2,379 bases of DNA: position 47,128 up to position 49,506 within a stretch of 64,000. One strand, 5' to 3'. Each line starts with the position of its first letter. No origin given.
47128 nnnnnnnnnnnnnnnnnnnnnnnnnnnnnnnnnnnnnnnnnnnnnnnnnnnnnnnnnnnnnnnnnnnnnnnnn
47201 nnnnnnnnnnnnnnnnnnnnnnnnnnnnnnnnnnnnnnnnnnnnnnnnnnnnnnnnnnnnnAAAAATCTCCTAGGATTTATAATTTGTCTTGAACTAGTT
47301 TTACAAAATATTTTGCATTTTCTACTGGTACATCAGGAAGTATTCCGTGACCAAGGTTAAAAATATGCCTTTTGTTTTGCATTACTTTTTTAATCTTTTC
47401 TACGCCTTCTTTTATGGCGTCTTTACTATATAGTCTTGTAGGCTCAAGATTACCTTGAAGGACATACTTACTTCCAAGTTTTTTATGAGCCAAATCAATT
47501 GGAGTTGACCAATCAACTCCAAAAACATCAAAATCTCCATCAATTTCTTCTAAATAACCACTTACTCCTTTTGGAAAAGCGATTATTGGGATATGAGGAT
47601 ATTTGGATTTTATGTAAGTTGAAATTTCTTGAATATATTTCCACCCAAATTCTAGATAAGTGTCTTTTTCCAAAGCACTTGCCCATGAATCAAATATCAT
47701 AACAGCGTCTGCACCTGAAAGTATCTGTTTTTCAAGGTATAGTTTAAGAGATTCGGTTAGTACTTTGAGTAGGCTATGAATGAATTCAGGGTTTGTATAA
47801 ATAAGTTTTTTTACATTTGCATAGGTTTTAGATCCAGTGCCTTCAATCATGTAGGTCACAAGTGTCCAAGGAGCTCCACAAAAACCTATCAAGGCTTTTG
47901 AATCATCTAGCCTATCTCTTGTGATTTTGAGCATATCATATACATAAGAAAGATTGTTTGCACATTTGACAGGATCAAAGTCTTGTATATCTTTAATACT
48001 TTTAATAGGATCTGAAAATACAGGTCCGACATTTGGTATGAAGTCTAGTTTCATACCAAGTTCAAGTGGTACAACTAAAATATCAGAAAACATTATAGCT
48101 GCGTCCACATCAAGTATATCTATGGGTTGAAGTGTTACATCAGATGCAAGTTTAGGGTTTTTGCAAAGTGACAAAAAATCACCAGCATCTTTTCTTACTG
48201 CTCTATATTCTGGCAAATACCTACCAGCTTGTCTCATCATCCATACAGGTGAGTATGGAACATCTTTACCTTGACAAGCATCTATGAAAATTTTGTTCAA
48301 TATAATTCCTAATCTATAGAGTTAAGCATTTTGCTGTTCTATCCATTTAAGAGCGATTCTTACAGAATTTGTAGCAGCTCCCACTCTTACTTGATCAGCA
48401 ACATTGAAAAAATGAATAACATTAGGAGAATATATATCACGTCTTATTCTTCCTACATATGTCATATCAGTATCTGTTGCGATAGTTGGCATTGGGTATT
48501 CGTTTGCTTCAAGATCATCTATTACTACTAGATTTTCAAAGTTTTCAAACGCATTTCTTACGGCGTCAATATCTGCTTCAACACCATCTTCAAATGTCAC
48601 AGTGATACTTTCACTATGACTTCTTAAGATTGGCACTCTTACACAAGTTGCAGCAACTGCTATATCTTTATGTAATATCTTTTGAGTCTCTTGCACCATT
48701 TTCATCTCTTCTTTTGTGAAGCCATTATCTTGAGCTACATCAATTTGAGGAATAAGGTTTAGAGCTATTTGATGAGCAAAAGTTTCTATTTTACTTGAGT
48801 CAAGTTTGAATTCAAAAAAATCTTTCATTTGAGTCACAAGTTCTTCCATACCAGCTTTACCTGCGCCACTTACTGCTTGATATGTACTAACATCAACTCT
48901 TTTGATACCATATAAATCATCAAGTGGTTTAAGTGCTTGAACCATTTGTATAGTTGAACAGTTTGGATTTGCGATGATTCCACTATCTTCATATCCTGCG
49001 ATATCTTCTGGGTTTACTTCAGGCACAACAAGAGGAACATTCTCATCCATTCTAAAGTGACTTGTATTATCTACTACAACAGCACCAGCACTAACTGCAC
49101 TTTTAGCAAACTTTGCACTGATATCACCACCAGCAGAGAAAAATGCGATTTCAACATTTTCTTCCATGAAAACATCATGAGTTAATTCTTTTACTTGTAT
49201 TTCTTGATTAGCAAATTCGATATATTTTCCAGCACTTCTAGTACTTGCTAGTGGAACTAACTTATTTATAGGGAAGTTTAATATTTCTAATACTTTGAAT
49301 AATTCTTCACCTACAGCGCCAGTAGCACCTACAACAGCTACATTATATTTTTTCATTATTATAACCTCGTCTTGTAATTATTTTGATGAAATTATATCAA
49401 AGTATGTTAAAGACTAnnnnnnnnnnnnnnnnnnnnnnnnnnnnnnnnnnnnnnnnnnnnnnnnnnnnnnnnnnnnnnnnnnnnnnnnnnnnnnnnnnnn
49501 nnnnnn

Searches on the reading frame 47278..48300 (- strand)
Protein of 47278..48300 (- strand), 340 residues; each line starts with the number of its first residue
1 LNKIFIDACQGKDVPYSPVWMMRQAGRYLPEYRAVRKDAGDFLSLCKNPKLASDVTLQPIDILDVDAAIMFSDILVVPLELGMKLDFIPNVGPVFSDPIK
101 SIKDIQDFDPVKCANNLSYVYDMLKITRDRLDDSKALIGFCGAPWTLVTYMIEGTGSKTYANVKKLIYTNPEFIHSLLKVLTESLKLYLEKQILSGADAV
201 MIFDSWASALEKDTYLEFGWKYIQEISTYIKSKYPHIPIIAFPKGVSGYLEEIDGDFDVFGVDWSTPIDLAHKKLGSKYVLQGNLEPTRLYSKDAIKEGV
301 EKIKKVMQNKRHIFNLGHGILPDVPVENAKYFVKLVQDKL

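Call 44: search_protein_families(library=pfam, proteins=[window:47278-48300:-], max_evalue=0.001)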
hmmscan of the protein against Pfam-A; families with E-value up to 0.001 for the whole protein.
window:47278-48300:- (340 aa): 1 family
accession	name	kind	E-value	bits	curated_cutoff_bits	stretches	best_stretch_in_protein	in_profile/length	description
PF01208.23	URO-D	-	1.1e-115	386.8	23.9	1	2-337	3-344/346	Uroporphyrinogen decarboxylase (URO-D)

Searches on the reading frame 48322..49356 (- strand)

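Call 44: search_protein_families(library=pfam, proteins=[window:48322-49356:-], max_evalue=0.001)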
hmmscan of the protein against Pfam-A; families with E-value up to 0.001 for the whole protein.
window:48322-49356:- (344 aa): 2 families
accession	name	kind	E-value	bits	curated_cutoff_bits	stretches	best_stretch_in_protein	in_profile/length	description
PF02774.23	Semialdhyde_dhC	-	4.1e-52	177.4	26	1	142-324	1-183/184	Semialdehyde dehydrogenase, dimerisation domain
PF01118.30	Semialdhyde_dh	-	4.4e-35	121.1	26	1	5-120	1-119/121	Semialdehyde dehydrogenase, NAD binding domain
